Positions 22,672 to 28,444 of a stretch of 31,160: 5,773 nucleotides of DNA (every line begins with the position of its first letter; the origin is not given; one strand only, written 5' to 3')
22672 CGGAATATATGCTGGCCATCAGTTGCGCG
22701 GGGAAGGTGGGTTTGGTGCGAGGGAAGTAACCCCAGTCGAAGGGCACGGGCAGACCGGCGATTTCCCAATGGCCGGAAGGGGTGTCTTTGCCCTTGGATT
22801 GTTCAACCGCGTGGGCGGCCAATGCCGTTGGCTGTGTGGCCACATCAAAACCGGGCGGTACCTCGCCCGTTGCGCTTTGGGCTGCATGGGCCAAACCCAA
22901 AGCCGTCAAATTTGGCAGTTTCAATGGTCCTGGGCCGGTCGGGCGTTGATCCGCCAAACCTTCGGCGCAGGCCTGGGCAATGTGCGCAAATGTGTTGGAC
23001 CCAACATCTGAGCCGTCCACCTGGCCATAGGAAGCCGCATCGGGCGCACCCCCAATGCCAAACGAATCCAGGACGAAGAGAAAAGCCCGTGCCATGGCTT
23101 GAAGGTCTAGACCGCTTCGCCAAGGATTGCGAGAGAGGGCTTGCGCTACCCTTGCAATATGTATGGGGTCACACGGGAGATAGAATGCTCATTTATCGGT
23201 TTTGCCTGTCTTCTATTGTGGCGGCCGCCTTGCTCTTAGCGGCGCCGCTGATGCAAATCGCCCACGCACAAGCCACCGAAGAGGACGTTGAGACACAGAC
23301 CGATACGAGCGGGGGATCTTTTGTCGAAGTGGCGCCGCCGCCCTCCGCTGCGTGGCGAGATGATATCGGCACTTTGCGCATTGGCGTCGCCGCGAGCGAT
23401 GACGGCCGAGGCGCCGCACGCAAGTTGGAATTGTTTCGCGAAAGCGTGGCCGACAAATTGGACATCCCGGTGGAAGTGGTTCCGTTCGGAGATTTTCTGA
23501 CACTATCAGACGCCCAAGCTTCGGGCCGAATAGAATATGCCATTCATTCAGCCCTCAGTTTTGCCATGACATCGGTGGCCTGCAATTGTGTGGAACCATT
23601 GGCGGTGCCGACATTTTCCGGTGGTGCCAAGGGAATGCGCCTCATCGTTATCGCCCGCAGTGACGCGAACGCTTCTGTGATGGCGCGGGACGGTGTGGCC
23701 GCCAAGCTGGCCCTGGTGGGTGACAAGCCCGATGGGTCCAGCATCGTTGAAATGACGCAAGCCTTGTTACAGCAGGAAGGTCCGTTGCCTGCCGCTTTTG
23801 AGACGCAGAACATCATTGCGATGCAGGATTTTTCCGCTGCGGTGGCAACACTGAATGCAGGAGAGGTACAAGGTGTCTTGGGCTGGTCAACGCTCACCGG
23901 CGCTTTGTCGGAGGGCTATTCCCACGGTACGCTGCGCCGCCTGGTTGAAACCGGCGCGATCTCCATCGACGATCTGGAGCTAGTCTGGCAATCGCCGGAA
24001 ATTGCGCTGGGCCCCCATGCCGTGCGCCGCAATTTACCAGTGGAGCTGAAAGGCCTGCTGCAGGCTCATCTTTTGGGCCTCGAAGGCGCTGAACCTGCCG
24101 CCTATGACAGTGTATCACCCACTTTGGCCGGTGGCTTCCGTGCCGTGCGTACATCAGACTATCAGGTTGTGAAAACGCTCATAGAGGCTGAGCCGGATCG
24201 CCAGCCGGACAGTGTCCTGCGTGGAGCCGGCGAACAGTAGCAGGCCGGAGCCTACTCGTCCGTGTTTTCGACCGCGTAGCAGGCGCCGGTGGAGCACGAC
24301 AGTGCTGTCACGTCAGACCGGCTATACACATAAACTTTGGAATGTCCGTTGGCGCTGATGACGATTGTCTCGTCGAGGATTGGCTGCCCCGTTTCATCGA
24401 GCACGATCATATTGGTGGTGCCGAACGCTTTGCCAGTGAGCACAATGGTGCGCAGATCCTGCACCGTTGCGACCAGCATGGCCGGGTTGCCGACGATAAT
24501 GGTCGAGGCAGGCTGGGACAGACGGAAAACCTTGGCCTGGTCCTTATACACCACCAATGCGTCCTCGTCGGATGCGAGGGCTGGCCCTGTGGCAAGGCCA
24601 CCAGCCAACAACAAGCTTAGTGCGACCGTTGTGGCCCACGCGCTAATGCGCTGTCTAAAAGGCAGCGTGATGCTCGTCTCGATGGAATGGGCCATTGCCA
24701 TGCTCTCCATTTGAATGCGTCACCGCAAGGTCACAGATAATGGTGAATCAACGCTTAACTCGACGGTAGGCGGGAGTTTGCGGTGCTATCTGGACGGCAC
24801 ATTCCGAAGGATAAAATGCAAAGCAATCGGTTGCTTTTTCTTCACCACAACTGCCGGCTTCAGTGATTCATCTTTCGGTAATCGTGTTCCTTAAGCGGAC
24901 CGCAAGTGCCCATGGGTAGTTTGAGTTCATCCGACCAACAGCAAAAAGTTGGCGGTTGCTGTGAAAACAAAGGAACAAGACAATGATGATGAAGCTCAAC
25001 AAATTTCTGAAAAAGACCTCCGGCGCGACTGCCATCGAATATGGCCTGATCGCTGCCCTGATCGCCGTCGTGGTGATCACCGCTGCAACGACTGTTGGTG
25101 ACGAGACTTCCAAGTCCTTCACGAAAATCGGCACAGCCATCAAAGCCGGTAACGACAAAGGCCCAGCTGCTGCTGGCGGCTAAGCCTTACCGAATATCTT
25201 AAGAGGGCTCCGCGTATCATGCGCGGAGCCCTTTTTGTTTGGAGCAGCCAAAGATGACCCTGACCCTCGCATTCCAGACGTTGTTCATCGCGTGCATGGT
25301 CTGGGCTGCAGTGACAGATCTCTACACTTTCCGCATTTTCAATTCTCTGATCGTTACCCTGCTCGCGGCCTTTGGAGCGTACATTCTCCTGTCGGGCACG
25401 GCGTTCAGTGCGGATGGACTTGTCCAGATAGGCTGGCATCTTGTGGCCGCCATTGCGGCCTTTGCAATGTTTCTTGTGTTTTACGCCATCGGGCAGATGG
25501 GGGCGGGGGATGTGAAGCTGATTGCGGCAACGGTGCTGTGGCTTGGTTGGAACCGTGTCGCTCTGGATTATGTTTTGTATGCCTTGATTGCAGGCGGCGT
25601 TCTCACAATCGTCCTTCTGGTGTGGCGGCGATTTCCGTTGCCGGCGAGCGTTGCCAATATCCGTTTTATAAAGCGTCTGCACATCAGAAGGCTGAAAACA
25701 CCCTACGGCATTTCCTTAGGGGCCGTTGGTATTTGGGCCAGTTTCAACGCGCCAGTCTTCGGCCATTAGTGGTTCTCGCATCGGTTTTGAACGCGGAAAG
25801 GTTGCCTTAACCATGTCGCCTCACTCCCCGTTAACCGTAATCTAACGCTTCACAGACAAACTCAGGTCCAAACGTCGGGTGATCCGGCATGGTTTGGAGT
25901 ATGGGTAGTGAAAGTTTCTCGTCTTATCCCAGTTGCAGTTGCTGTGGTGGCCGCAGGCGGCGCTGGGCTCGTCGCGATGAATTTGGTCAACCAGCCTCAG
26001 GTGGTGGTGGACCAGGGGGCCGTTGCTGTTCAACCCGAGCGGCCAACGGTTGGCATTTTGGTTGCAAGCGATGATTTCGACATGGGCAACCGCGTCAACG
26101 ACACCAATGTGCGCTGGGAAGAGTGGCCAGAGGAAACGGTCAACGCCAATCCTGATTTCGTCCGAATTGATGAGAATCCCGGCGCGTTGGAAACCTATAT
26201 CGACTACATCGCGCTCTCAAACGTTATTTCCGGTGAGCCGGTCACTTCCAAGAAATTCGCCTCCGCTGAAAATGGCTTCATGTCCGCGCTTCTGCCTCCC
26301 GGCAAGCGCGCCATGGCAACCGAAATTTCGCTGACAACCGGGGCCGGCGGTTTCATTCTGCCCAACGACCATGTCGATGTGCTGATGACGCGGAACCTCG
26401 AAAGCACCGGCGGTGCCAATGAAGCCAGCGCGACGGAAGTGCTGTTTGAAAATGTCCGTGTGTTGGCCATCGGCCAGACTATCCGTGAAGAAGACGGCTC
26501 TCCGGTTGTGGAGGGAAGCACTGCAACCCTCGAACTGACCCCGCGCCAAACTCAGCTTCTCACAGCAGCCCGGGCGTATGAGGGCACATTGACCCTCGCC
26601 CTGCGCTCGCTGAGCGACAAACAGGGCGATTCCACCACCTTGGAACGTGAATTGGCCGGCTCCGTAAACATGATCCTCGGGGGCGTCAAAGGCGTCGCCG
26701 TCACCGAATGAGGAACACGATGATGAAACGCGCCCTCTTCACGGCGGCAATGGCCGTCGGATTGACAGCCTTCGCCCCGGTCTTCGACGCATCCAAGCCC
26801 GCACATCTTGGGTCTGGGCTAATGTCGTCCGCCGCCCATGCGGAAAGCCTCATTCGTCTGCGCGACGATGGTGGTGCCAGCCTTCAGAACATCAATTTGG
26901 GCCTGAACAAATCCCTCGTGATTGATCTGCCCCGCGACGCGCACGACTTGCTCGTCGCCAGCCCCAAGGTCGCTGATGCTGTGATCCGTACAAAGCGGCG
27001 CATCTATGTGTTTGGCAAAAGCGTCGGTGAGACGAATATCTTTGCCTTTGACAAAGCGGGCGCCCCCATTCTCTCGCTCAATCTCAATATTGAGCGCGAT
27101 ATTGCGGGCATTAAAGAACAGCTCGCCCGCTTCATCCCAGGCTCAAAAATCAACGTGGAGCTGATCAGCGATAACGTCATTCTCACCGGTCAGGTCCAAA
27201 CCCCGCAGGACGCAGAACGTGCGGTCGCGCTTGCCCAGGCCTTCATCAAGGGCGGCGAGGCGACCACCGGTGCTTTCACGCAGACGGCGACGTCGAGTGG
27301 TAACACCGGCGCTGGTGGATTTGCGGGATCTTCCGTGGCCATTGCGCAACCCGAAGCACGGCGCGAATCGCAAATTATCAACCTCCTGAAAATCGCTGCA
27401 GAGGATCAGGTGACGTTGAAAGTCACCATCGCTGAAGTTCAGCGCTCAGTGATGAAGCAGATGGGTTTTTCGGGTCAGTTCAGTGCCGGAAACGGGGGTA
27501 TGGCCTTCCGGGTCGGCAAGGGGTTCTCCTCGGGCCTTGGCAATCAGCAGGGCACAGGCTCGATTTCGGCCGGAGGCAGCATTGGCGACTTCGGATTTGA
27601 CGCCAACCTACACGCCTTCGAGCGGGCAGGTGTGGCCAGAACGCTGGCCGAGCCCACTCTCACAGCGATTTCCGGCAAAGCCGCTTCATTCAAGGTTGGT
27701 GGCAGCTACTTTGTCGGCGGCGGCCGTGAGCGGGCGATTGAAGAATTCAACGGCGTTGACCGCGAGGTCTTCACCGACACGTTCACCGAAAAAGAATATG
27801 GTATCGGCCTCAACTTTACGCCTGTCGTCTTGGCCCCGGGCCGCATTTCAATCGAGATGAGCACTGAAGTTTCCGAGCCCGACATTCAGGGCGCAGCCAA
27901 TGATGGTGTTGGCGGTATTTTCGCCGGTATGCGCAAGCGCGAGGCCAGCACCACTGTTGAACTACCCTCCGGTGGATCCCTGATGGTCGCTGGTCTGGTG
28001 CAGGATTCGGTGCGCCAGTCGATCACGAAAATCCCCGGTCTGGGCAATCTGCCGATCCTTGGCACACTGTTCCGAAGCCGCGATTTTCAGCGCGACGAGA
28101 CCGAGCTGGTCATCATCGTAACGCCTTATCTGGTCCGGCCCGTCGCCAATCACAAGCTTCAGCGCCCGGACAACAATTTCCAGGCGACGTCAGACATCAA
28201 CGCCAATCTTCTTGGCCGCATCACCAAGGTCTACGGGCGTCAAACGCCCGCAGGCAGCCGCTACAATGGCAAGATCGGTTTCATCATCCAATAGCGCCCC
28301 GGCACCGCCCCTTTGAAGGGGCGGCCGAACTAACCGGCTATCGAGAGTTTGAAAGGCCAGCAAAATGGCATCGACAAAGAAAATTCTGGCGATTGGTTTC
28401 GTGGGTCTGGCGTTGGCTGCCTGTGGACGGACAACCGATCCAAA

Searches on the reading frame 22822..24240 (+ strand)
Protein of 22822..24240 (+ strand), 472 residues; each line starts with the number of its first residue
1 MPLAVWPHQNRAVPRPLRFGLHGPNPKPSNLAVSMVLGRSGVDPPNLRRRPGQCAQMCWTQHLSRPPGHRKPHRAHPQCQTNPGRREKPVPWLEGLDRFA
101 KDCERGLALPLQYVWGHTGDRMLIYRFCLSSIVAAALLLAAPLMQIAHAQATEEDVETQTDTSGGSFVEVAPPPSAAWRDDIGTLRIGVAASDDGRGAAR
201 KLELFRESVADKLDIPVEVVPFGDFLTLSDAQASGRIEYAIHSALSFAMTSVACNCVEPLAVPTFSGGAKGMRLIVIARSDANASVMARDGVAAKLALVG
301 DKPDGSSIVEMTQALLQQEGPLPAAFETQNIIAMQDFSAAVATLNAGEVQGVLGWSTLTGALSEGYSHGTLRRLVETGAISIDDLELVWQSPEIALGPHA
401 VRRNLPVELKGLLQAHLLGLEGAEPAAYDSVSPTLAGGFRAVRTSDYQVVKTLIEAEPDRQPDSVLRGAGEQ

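Call 33: search_protein_families(library=pfam, proteins=[window:22822-24240:+], max_evalue=0.00001)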
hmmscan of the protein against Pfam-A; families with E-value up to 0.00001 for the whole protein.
window:22822-24240:+ (472 aa): 1 family
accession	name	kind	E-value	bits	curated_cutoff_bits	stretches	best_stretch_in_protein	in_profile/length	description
PF12974.12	Phosphonate-bd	-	4.9e-16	59.3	27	1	188-447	2-242/242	ABC transporter, phosphonate, periplasmic substrate-binding protein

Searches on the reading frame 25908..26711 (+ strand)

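Call 33: search_protein_families(library=pfam, proteins=[window:25908-26711:+], max_evalue=0.00001)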
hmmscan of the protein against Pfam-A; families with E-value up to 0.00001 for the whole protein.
window:25908-26711:+ (267 aa): 1 family
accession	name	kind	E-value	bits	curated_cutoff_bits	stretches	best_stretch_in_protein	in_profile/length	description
PF16976.10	RcpC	-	2.8e-29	101.8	28.8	1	123-233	1-114/114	Flp pilus assembly protein RcpC/CpaB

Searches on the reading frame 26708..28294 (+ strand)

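Call 33: search_protein_families(library=pfam, proteins=[window:26708-28294:+], max_evalue=0.00001)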
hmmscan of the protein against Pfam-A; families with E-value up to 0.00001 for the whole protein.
window:26708-28294:+ (528 aa): 3 families
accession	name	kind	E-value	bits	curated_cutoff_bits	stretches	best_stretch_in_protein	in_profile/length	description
PF00263.26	Secretin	-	2.6e-36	125.2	27.5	1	304-477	2-169/169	Bacterial type II and III secretion system protein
PF13629.12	T2SS-T3SS_pil_N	-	1.2e-18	67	23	1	61-128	4-71/72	Pilus formation protein N terminal region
PF04972.22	BON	-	5.2e-08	33.5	27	1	135-185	5-60/69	BON domain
